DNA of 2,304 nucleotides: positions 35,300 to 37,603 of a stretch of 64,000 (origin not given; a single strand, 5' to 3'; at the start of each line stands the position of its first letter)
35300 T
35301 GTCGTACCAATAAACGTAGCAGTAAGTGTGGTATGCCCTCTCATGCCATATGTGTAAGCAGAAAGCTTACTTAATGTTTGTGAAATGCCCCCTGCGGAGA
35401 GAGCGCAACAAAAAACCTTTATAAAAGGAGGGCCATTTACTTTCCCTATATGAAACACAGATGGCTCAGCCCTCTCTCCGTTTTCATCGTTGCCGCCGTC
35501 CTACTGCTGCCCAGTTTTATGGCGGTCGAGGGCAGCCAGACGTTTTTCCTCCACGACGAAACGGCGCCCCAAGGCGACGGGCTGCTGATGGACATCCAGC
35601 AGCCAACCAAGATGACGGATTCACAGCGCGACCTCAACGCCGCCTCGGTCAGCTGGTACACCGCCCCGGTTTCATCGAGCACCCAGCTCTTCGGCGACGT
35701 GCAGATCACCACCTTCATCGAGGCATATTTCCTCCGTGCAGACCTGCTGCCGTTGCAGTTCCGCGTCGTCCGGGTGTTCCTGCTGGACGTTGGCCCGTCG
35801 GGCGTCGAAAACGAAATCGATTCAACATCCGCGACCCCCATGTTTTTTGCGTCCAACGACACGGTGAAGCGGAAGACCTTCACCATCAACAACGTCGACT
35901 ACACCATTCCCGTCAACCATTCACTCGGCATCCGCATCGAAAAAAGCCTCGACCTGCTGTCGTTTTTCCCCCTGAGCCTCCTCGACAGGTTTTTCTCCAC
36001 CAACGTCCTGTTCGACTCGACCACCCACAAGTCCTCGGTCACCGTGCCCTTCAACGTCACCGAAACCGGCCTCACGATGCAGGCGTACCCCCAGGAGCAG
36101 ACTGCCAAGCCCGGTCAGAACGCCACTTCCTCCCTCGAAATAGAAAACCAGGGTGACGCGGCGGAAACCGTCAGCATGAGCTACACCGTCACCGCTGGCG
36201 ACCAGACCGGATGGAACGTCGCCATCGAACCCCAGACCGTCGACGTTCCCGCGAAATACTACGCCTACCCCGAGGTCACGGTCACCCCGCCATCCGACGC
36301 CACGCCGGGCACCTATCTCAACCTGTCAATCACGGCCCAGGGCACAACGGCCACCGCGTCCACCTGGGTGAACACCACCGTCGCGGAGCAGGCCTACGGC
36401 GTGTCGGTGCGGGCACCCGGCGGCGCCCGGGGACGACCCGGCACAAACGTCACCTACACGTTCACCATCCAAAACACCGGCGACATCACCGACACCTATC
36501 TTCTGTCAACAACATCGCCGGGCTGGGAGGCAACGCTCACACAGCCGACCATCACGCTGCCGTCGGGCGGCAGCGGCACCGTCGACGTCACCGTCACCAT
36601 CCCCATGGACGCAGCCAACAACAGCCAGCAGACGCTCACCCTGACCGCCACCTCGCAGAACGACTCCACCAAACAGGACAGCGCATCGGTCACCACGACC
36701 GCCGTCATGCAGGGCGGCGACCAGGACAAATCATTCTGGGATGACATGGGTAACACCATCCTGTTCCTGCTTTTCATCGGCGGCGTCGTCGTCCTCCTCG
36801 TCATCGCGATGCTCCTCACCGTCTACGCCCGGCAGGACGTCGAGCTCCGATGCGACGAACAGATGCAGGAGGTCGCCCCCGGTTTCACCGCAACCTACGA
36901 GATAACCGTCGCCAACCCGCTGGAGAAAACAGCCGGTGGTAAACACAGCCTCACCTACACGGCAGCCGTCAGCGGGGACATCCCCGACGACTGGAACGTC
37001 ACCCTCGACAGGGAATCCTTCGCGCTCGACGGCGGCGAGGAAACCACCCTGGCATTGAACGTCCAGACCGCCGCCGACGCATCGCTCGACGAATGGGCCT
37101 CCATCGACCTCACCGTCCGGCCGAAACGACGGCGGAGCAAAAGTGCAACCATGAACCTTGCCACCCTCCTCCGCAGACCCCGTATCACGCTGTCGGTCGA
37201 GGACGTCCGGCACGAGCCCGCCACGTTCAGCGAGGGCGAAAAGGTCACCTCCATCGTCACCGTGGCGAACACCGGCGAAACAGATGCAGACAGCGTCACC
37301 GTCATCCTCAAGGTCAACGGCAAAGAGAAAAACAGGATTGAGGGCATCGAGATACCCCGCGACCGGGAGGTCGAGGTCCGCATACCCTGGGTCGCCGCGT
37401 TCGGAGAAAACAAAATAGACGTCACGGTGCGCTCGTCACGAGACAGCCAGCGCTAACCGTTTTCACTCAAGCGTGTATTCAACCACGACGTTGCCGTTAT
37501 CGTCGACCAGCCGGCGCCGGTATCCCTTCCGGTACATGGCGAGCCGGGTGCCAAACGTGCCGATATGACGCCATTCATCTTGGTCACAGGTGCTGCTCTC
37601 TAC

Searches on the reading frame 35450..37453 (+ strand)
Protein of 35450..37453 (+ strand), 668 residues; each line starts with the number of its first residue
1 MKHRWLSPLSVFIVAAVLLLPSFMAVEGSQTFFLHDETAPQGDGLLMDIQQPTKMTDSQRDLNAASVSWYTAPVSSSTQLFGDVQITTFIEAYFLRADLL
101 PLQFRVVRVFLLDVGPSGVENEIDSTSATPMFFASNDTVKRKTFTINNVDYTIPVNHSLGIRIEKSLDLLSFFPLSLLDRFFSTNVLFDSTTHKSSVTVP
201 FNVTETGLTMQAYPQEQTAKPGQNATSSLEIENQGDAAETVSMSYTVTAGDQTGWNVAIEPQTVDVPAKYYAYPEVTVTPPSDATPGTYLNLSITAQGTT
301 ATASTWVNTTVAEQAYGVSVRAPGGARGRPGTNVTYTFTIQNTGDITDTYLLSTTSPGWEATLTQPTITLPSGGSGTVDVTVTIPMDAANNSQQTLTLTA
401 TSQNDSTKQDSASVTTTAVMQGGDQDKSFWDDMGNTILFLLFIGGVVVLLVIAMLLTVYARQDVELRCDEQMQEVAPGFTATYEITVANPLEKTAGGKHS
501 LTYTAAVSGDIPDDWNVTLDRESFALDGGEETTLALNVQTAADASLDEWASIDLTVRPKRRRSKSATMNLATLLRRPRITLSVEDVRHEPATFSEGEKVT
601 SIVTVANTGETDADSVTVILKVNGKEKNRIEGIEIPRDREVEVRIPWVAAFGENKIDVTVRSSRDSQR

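Call 16: search_protein_families(library=pfam, proteins=[window:35450-37453:+], max_evalue=0.001)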
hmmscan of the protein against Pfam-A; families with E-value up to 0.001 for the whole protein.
window:35450-37453:+ (668 aa): 5 families
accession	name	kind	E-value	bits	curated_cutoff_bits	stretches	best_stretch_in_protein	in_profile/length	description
PF23619.1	Ig_VWA7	-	3.4e-14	53.4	27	2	329-409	13-93/104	VWA7 Ig-like domain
PF10633.15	NPCBM_assoc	-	5.4e-11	43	24.4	2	220-290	2-70/78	NPCBM-associated, NEW3 domain of alpha-galactosidase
PF11614.14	FixG_C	-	1.5e-10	41.7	25.6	1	335-409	34-110/119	IG-like fold at C-terminal of FixG, putative oxidoreductase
PF07705.17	CARDB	-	1.2e-09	38.8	22.7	1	583-660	6-83/101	CARDB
PF22544.2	HYDIN_VesB_CFA65-like_Ig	-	1.6e-05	25.5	25.5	0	331-405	18-91/100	HYDIN/CFA65/VesB-like, Ig-like domain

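Call 79: search_protein_families(library=ncbifam, proteins=[window:35450-37453:+], max_evalue=0.1)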
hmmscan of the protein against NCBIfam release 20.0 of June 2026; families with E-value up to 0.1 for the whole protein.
window:35450-37453:+ (668 aa): 6 families
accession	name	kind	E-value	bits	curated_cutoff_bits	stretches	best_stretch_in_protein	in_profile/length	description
NF041740.1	choice_anch_T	equivalog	3.7e-19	68.9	70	2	298-415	125-253/259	choice-of-anchor T family protein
TIGR02745.1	ccoG_rdxA_fixG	equivalog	6.5e-07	28.6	316.7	1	335-410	349-425/435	cytochrome c oxidase accessory protein CcoG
NF041425.1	OS_HP2_seleno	subfamily_domain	1.7e-05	25.1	100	1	331-405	14-86/98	OS_HP2 family (seleno)protein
NF033506.0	PACE-CTERM-PROT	exception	3.2e-05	22.8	110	1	315-455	482-618/627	putative S-layer protein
TIGR01451.2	B_ant_repeat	repeat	0.056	13.5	24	1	330-347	10-27/53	DUF11 type repeat protein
NF001538.0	PRK00364.3-4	equivalog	0.066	13.4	142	0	617-661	12-56/92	co-chaperone GroES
